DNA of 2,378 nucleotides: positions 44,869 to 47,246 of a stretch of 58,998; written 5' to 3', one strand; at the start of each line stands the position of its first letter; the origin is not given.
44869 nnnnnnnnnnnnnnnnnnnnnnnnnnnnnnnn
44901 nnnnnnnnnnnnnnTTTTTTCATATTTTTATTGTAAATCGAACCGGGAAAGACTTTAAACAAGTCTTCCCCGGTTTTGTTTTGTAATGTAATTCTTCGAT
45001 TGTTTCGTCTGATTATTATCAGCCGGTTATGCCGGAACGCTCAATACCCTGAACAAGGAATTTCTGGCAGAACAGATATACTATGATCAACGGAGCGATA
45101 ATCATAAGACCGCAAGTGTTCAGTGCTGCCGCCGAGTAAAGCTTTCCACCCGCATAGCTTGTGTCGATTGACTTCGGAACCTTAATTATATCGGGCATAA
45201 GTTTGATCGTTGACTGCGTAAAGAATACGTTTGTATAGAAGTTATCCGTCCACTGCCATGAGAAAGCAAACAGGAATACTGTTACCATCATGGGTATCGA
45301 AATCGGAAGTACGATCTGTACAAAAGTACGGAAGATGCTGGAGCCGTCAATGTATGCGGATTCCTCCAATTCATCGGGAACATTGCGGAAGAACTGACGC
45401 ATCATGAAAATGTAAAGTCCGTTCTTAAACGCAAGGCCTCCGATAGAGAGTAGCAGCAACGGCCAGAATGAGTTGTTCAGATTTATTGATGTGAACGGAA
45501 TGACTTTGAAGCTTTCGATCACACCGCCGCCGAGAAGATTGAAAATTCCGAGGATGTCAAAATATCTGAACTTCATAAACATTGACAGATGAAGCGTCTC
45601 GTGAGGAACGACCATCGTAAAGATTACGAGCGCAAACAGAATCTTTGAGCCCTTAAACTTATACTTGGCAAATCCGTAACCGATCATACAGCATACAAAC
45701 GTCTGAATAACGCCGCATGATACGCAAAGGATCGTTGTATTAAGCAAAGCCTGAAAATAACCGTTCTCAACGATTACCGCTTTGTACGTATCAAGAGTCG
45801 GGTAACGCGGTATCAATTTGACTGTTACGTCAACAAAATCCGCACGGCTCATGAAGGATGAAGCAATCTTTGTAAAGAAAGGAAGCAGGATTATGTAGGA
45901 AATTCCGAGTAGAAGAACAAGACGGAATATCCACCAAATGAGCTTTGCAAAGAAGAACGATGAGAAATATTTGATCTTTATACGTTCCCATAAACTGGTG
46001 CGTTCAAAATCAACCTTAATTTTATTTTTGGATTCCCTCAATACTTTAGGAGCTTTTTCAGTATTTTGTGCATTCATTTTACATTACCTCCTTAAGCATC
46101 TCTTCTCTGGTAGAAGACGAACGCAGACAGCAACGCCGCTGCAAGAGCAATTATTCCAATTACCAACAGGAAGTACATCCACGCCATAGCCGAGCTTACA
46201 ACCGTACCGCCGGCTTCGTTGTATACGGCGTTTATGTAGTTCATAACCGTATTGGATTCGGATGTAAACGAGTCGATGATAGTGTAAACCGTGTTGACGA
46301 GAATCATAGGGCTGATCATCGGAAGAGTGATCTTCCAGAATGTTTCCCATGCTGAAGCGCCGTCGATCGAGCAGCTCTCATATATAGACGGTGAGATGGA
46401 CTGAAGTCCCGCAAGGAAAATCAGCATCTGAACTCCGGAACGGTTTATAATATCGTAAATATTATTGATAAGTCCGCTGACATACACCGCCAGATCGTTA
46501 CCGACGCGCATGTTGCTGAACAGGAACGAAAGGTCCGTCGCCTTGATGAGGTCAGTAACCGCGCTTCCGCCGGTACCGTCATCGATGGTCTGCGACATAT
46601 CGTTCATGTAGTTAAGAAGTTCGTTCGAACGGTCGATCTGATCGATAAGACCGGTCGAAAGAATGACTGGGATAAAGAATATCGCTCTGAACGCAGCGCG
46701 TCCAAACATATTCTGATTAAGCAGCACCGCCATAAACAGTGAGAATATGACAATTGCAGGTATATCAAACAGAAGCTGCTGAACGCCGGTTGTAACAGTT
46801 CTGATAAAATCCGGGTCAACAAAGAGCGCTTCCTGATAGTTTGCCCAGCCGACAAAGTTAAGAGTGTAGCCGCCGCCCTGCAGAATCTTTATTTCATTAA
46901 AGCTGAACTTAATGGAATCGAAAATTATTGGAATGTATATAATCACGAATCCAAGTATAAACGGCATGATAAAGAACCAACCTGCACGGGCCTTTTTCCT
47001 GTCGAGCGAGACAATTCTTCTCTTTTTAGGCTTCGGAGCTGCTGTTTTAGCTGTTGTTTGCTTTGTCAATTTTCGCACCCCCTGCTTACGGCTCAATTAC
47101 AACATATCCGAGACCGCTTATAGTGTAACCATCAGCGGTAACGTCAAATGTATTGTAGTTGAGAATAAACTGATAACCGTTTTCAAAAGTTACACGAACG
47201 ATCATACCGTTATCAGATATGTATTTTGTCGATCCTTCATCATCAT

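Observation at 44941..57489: Seven-gene surface capture and uptake locus: one giant binding protein, two ABC permease pairs, an NHL/TPR/Yip1 fusion and a 1001-aa secreted protein, with no ATPase or regulator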

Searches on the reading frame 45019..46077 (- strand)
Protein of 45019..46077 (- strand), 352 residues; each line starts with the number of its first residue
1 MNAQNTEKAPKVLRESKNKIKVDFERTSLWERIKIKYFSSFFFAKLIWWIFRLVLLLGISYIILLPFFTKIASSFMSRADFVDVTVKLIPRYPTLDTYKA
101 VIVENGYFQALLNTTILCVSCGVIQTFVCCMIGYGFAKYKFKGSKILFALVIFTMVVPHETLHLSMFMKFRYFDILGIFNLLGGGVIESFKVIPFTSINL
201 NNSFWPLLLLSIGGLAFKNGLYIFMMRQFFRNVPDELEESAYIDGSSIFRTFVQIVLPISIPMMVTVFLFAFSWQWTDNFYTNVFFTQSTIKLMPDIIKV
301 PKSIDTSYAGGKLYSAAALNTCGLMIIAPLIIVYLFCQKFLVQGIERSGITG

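Call 4: search_protein_families(library=pfam, proteins=[window:45019-46077:-], max_evalue=0.01)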
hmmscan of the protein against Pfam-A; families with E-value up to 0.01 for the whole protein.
window:45019-46077:- (352 aa): 1 family
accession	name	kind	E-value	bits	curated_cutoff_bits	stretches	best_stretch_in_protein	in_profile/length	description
PF00528.27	BPD_transp_1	-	1.3e-14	54.8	26.4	1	132-345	4-182/184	Binding-protein-dependent transport system inner membrane component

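Call 6: search_protein_families(library=ncbifam, proteins=[window:45019-46077:-], max_evalue=0.01)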
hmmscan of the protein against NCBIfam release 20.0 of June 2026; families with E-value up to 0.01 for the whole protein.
window:45019-46077:- (352 aa): 11 families
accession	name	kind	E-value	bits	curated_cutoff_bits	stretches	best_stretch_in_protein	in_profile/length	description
NF040932.1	ABC_arch_GlcU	equivalog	8.7e-18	64.9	340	2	196-346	125-265/272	glucose ABC transporter permease GlcU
NF008231.0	PRK10998.1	equivalog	5e-17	62.4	261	1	52-351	17-295/296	maltose ABC transporter permease MalG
NF008210.0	PRK10973.1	equivalog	2e-16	60.5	297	1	222-345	158-276/281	sn-glycerol-3-phosphate ABC transporter permease UgpE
NF040839.1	tungstate_WtpB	equivalog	5e-09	36.2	340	1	92-272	27-190/251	tungstate ABC transporter permease WtpB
NF007044.0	PRK09497.1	equivalog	1.8e-07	31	348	1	59-341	19-278/285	spermidine/putrescine ABC transporter permease PotB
TIGR01581.1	Mo_ABC_porter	hypoth_equivalog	1.8e-07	30.9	210.3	1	221-273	117-169/225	ABC transporter permease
NF007047.0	PRK09500.1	equivalog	3e-07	30.3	326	1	93-186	42-136/257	spermidine/putrescine ABC transporter permease PotC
TIGR02139.1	permease_CysT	equivalog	8.1e-07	28.9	246.1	1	229-297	154-220/265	sulfate ABC transporter permease subunit CysT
TIGR02141.1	modB_ABC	equivalog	2.1e-06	27.5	182.6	1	121-273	10-146/208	molybdate ABC transporter permease subunit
NF006939.0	PRK09421.1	equivalog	0.00015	21.2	262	1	120-274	21-160/230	molybdate ABC transporter permease subunit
TIGR00974.1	3a0107s02c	equivalog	0.0042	16.3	193.45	0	227-271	149-193/272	phosphate ABC transporter permease PstA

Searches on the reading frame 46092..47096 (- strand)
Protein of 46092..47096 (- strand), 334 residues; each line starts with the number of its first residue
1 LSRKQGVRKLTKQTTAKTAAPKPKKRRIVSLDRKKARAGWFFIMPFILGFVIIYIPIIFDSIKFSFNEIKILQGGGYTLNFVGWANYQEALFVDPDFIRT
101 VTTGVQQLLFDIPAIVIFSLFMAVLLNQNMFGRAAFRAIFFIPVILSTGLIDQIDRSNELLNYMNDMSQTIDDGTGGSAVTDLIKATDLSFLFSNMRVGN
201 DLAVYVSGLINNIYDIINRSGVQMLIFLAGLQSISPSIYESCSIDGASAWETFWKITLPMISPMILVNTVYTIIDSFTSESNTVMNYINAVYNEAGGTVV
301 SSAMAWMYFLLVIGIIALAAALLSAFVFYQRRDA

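Call 4: search_protein_families(library=pfam, proteins=[window:46092-47096:-], max_evalue=0.01)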
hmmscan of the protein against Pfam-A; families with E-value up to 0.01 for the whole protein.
window:46092-47096:- (334 aa): 1 family
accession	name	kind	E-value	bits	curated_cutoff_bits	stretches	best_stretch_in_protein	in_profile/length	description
PF00528.27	BPD_transp_1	-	1.2e-09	38.7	26.4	1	224-329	69-175/184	Binding-protein-dependent transport system inner membrane component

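Call 6: search_protein_families(library=ncbifam, proteins=[window:46092-47096:-], max_evalue=0.01)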
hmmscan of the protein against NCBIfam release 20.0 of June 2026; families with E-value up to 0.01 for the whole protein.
window:46092-47096:- (334 aa): 11 families
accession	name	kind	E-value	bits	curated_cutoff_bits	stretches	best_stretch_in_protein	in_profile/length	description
NF007852.0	PRK10561.1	equivalog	5.4e-11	42.9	335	1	221-279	171-233/295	sn-glycerol-3-phosphate ABC transporter permease UgpA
NF040932.1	ABC_arch_GlcU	equivalog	7.7e-07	29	340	1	217-277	145-202/272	glucose ABC transporter permease GlcU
NF008232.0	PRK10999.1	equivalog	5.4e-06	25.4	392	1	224-265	390-433/520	maltose ABC transporter permease MalF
TIGR00969.1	3a0106s02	subfamily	9.1e-06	25.3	240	1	231-272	166-207/272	sulfate ABC transporter permease subunit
TIGR01581.1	Mo_ABC_porter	hypoth_equivalog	5.2e-05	22.8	210.3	1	229-275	124-170/225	ABC transporter permease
NF008231.0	PRK10998.1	equivalog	0.00018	21.2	261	1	231-278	181-228/296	maltose ABC transporter permease MalG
NF040931.1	ABC_arch_GlcT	equivalog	0.0002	21.1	360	1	216-322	151-252/278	glucose ABC transporter permease GlcT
TIGR03262.1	PhnU2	equivalog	0.00099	17.9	593.25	1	221-282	422-483/546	putative 2-aminoethylphosphonate ABC transporter permease subunit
TIGR02141.1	modB_ABC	equivalog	0.0033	17.1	182.6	1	231-270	103-142/208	molybdate ABC transporter permease subunit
TIGR02140.1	permease_CysW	equivalog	0.0033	16.9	329.1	0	242-267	163-188/261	sulfate ABC transporter permease subunit CysW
NF006939.0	PRK09421.1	equivalog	0.0046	16.4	262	1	231-295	116-179/230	molybdate ABC transporter permease subunit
